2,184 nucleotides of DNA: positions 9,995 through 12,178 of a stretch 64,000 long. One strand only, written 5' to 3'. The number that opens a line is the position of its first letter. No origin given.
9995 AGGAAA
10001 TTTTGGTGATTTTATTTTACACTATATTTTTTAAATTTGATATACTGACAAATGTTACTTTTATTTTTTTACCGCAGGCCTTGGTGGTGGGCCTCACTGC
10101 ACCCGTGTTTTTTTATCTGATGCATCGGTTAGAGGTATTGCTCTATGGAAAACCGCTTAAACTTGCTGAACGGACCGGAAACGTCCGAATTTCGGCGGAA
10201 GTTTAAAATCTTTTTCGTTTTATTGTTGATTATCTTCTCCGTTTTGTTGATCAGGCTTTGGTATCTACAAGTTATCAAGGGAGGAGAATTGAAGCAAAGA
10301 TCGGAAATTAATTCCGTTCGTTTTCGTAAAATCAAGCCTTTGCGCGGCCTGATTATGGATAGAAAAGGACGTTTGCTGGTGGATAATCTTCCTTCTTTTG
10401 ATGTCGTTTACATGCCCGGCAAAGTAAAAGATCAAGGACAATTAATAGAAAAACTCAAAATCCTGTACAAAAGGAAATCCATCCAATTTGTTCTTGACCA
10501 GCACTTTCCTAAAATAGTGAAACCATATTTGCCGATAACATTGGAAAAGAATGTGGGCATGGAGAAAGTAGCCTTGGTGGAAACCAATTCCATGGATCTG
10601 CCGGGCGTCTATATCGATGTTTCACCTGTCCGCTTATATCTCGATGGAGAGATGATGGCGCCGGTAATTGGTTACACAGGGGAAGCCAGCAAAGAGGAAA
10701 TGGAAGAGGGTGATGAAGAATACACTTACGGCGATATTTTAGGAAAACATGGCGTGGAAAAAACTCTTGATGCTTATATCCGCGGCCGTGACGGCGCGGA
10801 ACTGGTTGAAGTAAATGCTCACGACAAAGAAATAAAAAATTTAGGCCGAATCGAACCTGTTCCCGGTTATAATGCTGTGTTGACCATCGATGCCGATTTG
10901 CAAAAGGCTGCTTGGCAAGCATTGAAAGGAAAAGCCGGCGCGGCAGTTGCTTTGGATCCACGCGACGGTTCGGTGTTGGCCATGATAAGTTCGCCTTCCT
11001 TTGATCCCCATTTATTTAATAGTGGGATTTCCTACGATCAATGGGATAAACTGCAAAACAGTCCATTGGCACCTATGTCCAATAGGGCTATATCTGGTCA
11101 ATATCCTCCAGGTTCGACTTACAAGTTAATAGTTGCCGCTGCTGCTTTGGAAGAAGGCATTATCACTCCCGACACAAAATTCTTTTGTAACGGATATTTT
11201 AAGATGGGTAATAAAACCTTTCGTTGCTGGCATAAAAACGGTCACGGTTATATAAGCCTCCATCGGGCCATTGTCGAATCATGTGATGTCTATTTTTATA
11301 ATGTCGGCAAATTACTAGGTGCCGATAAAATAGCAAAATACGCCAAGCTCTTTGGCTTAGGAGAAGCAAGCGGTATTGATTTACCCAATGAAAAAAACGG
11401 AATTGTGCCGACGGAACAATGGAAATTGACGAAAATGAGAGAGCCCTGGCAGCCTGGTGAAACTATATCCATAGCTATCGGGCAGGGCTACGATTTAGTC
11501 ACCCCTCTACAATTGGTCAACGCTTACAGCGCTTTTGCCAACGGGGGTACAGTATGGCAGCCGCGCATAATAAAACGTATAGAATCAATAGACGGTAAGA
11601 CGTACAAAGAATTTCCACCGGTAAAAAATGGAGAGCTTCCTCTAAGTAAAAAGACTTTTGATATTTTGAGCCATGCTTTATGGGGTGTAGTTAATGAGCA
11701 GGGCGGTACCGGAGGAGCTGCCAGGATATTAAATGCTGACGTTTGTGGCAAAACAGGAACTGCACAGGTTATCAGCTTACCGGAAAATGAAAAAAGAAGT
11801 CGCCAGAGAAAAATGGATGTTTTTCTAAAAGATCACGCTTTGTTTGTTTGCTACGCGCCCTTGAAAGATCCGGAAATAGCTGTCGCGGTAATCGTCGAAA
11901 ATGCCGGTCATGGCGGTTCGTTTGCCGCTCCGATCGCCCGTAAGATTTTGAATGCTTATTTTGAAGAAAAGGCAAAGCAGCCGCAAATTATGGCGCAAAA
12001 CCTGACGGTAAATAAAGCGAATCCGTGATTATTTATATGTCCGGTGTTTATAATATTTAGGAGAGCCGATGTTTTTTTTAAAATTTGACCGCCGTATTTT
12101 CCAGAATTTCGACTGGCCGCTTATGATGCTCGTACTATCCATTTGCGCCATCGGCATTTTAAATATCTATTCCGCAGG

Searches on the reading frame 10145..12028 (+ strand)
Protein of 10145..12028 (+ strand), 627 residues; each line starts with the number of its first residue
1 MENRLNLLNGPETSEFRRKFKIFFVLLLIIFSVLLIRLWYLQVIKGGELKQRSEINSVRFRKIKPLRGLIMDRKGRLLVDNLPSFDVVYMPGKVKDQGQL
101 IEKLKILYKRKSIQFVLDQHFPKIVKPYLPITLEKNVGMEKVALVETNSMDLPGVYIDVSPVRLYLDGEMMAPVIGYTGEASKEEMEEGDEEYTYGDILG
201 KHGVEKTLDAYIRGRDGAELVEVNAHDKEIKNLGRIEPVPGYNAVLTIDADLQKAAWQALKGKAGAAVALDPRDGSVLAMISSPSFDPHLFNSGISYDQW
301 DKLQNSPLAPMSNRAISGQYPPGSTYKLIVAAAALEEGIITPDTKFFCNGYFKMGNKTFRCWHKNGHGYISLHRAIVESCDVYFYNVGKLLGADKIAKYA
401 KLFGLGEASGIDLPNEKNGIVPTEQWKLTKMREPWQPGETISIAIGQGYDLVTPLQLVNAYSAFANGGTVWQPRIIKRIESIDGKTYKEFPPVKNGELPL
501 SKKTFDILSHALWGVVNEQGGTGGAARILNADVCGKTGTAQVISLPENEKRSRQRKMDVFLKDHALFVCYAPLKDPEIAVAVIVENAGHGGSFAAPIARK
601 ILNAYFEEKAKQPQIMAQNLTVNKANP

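Call 92: search_protein_families(library=pfam, proteins=[window:10145-12028:+], max_evalue=0.00001)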
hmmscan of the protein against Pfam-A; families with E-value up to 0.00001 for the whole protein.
window:10145-12028:+ (627 aa): 2 families
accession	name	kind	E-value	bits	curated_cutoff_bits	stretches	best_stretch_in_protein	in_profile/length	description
PF00905.27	Transpeptidase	-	5.6e-79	265.9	22.1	1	265-602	1-298/299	Penicillin binding protein transpeptidase domain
PF03717.20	PBP_dimer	-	2.4e-41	142.5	24.4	1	63-232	2-178/180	Penicillin-binding Protein dimerisation domain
